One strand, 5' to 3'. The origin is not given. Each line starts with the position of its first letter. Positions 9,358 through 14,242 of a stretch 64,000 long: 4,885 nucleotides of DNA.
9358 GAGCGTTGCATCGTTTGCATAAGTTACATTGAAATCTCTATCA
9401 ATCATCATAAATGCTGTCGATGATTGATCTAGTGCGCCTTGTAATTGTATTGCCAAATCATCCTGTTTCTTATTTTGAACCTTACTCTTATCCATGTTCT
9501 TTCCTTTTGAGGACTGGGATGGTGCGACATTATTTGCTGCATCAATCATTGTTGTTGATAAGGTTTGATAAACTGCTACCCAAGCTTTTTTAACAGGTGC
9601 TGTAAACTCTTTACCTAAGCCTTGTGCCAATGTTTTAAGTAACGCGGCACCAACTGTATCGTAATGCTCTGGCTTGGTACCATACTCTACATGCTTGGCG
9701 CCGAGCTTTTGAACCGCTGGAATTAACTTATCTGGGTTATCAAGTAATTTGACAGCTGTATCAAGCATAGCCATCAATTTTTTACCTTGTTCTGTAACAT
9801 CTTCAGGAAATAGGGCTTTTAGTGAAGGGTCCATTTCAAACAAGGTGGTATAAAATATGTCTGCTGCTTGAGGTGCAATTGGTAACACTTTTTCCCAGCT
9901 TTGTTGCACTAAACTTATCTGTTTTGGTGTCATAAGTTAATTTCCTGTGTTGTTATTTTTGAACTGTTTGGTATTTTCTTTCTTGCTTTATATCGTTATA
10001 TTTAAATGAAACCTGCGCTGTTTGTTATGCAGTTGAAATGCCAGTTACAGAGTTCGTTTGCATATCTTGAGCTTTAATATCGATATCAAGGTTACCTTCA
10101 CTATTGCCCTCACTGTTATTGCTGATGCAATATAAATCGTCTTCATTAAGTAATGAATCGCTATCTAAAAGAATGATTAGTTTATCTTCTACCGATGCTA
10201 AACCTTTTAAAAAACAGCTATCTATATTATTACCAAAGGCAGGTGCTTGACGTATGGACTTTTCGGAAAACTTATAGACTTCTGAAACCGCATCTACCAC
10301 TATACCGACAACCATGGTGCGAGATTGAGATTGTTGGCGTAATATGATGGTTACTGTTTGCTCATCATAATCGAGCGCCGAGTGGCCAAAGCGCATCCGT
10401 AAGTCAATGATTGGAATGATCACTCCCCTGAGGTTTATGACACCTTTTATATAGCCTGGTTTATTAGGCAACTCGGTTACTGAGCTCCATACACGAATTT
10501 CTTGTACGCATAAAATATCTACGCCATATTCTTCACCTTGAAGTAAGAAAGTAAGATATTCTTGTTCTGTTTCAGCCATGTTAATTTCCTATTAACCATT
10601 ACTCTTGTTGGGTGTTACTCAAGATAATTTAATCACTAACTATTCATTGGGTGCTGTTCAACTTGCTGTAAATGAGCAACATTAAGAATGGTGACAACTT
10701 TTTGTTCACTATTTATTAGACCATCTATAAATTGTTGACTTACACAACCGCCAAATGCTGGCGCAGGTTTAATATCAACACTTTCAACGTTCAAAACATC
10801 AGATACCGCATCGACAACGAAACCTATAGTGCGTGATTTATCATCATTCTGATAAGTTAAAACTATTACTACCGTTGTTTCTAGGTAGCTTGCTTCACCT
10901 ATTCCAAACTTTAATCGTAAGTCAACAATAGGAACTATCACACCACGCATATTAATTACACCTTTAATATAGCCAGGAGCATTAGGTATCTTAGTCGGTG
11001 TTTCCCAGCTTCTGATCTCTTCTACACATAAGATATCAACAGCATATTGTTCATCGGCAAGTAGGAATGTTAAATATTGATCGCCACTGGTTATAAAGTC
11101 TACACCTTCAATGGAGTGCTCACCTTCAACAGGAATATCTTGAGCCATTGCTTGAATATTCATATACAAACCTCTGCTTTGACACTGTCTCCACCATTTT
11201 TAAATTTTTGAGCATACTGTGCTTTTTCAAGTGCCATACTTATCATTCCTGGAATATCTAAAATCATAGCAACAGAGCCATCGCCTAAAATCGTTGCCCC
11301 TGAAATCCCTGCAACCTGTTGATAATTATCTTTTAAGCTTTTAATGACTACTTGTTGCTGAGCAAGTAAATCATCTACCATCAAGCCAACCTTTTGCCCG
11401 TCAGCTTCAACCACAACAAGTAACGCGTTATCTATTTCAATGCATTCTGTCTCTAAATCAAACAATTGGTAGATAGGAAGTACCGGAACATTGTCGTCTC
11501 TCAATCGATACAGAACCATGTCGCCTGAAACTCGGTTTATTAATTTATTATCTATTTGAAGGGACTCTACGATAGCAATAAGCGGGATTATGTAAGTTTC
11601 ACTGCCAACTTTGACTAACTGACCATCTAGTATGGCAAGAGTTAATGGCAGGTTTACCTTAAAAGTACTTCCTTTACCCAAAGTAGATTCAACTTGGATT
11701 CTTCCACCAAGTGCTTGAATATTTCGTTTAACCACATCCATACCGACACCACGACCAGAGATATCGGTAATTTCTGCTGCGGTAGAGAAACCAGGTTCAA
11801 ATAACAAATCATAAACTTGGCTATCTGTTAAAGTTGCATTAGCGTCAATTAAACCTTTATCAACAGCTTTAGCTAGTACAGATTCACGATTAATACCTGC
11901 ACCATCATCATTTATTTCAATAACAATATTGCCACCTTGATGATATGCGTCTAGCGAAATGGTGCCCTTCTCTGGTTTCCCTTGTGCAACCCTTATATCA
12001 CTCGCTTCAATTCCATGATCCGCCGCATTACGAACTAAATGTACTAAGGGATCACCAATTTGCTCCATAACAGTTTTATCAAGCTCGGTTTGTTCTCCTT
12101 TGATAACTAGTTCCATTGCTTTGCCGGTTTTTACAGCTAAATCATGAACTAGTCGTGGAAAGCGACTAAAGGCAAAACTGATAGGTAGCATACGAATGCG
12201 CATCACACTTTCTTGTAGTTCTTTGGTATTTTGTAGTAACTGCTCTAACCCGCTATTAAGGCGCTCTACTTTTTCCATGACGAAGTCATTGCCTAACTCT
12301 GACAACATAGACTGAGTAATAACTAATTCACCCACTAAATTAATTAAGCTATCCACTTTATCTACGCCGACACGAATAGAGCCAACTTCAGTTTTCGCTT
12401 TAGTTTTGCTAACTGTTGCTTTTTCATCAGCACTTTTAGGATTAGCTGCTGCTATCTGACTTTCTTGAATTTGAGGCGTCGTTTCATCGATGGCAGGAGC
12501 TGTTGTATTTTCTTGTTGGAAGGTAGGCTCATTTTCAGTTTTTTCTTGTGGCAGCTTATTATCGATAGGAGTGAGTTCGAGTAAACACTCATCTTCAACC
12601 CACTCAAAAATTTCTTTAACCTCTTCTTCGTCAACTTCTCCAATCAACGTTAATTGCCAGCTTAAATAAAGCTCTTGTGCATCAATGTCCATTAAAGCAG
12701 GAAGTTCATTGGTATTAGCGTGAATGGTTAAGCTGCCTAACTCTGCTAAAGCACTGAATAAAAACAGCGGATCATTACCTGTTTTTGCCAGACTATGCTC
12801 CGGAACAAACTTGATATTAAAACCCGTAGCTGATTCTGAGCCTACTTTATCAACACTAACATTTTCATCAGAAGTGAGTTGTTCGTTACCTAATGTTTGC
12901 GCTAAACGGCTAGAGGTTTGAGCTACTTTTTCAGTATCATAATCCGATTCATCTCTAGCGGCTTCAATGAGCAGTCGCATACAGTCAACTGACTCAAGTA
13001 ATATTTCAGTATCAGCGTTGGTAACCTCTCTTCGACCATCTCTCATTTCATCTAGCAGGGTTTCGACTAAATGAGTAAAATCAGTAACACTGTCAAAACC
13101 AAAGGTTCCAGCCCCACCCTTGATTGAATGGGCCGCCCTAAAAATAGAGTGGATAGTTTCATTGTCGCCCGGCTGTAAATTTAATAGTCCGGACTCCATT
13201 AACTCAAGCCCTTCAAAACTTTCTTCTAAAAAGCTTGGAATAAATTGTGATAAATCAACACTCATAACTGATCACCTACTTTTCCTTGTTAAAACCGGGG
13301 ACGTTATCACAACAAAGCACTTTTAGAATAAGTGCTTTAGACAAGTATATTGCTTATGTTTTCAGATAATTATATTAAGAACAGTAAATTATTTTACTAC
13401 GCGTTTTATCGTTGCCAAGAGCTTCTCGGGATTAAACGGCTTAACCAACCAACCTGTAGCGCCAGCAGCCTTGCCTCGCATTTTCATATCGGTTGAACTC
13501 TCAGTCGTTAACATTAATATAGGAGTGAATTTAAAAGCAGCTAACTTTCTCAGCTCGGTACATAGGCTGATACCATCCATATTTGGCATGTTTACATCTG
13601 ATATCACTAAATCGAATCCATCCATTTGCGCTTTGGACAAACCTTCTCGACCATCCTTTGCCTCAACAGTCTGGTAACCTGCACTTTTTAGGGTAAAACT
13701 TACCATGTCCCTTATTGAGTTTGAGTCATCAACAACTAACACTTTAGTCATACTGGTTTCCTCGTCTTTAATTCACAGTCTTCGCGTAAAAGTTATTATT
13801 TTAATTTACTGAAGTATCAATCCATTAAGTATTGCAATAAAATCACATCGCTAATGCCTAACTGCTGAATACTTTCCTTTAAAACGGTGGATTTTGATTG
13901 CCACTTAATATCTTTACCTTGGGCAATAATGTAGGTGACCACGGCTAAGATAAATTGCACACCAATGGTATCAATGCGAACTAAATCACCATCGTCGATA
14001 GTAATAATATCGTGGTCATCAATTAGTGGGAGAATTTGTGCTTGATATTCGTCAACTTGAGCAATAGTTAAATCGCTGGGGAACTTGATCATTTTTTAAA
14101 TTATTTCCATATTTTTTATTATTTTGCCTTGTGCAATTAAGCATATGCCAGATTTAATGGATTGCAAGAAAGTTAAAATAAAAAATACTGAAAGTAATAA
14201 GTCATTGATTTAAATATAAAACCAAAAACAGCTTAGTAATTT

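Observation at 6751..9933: Globin + four PAS-heme Aer2-type receptor: potentially five hemes of two chemistries in one gas sensor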

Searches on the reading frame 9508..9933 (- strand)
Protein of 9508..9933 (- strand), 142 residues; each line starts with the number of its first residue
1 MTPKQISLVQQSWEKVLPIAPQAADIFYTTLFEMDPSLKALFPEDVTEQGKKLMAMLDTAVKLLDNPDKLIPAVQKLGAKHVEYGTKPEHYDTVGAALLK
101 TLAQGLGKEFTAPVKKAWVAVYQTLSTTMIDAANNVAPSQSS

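Call 7: search_solved_structures(query=window:9508-9933:-, max_evalue=0.001, show_alignments=3)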
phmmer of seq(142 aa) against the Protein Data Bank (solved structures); distinct sequences matched with E-value up to 0.001: 129 (the best 60 are shown).
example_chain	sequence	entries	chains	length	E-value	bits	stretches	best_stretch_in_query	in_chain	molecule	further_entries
3wfw_A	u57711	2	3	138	2.2e-26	95.9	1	1-132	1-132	Hemoglobin-like flavoprotein fused to Roadblock/LC7 domain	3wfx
3s1i_A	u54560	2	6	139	5.3e-25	91.4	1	4-129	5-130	Hemoglobin-like flavoprotein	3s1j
3ubc_A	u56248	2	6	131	6.4e-25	91.2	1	4-127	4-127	Hemoglobin-like flavoprotein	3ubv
7ohd_A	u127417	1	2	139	2e-13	54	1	5-125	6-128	Neuroglobin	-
6i3t_A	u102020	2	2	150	3.8e-11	46.6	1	5-125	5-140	Neuroglobin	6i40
1q1f_A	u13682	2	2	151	3.8e-11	46.6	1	5-125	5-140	Neuroglobin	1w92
2vry_A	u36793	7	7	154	4.2e-11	46.5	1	5-125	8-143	NEUROGLOBIN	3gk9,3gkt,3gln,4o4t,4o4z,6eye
5eet_A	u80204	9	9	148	4.6e-11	46.4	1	7-125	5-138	Neuroglobin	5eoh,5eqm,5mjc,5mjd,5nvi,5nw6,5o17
6h6j_A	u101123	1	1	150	4.8e-11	46.3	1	5-125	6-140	Neuroglobin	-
6h6i_A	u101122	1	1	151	4.9e-11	46.3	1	5-125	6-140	Neuroglobin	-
4o1t_A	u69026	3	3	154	5.8e-11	46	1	5-125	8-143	Neuroglobin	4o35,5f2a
5eys_A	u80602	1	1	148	6.5e-11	45.9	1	7-125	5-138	Neuroglobin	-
4mu5_A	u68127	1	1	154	6.5e-11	45.9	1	5-124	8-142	Neuroglobin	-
5f0b_A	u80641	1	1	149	6.5e-11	45.9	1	7-125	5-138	Neuroglobin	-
4nzi_A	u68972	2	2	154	7e-11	45.8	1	5-123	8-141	Neuroglobin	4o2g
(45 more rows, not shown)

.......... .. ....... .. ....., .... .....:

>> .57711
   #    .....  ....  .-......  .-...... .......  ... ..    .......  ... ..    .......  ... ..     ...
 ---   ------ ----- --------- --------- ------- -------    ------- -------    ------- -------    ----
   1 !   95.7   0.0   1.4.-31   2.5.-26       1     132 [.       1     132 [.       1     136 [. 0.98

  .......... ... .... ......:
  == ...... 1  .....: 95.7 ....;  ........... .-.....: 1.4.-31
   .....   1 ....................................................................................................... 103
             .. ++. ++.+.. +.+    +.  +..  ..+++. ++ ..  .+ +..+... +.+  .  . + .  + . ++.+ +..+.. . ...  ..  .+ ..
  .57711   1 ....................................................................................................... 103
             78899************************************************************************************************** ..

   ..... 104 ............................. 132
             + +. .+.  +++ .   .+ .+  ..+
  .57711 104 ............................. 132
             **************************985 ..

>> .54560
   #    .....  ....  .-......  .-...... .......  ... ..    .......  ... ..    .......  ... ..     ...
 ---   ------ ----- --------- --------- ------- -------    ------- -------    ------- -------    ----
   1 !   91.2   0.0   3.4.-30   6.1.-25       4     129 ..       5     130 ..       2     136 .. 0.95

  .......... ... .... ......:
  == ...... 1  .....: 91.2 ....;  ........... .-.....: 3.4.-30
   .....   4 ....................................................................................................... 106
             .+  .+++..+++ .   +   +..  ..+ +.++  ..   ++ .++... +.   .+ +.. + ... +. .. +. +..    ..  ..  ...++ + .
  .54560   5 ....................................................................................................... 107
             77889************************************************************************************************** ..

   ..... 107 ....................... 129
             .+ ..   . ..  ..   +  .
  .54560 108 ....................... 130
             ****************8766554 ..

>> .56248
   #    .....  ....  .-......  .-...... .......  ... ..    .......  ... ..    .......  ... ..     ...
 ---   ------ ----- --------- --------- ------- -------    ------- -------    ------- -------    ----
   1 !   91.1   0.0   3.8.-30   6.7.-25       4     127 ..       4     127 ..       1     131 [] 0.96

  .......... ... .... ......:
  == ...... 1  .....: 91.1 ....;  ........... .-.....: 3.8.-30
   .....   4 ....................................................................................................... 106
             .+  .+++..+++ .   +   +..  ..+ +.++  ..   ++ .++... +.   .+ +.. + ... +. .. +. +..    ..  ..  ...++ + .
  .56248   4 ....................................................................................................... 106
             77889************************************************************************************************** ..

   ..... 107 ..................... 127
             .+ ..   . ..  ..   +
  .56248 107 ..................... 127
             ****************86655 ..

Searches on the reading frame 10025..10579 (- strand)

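Call 28: search_protein_families(library=pfam, proteins=[window:10025-10579:-], max_evalue=0.00001)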
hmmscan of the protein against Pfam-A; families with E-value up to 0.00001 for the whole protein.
window:10025-10579:- (184 aa): 1 family
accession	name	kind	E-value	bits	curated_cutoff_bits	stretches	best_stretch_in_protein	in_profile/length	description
PF01584.24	CheW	-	3.6e-35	121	23.5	1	7-146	1-136/138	CheW-like domain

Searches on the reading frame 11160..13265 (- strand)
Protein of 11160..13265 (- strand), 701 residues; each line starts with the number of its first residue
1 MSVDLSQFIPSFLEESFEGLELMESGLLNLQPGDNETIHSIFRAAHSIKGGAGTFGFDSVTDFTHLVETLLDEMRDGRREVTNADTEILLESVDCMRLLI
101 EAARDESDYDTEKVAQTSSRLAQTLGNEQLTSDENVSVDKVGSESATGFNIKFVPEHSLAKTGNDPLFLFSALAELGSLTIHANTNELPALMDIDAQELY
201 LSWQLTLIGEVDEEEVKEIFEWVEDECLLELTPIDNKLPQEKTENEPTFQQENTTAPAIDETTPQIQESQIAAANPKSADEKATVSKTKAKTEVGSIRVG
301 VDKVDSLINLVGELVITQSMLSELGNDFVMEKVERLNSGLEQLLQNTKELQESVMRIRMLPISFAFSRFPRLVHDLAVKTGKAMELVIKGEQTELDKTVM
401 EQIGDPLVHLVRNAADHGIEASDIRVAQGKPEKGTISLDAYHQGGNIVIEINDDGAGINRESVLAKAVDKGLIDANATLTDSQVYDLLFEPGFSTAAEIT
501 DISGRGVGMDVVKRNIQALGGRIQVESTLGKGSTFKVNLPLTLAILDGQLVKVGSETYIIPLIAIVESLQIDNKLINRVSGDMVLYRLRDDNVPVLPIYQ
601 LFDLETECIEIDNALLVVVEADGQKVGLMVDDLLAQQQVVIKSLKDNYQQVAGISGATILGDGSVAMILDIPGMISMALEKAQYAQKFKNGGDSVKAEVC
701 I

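Call 28: search_protein_families(library=pfam, proteins=[window:11160-13265:-], max_evalue=0.00001)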
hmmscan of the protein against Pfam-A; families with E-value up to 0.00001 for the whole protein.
window:11160-13265:- (701 aa): 4 families
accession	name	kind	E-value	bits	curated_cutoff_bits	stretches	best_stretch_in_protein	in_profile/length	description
PF01584.24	CheW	-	3e-26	92.1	23.5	1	550-676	4-135/138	CheW-like domain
PF02518.31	HATPase_c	-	5.6e-19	69.1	26.4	1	405-542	4-110/111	Histidine kinase-, DNA gyrase B-, and HSP90-like ATPase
PF02895.20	H-kinase_dim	-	6.4e-19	68.6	23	1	296-357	3-68/68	Signal transducing histidine kinase, homodimeric domain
PF01627.28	Hpt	-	1.1e-14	54.8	24.6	1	11-104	5-82/84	Hpt domain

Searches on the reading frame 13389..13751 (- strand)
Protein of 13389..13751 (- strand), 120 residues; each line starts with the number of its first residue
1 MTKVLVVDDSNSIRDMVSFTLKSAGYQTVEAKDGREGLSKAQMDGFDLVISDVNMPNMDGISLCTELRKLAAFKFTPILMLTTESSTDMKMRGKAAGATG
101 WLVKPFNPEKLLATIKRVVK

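Call 28: search_protein_families(library=pfam, proteins=[window:13389-13751:-], max_evalue=0.00001)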
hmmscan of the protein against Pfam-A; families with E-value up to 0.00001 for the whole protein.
window:13389-13751:- (120 aa): 1 family
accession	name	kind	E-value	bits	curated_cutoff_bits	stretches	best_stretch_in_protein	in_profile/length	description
PF00072.30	Response_reg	-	2.7e-29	102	30.2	1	4-115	1-110/111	Response regulator receiver domain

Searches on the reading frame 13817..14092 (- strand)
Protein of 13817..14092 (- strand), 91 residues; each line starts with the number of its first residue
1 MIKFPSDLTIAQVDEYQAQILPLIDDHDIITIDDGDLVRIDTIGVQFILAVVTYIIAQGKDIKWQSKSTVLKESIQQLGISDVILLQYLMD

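Call 28: search_protein_families(library=pfam, proteins=[window:13817-14092:-], max_evalue=0.00001)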
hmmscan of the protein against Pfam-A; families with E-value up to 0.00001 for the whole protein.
window:13817-14092:- (91 aa): 1 family
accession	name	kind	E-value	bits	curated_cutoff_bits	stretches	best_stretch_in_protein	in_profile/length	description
PF13466.11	STAS_2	-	7.2e-07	29.7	29.2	1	2-80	1-79/80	STAS domain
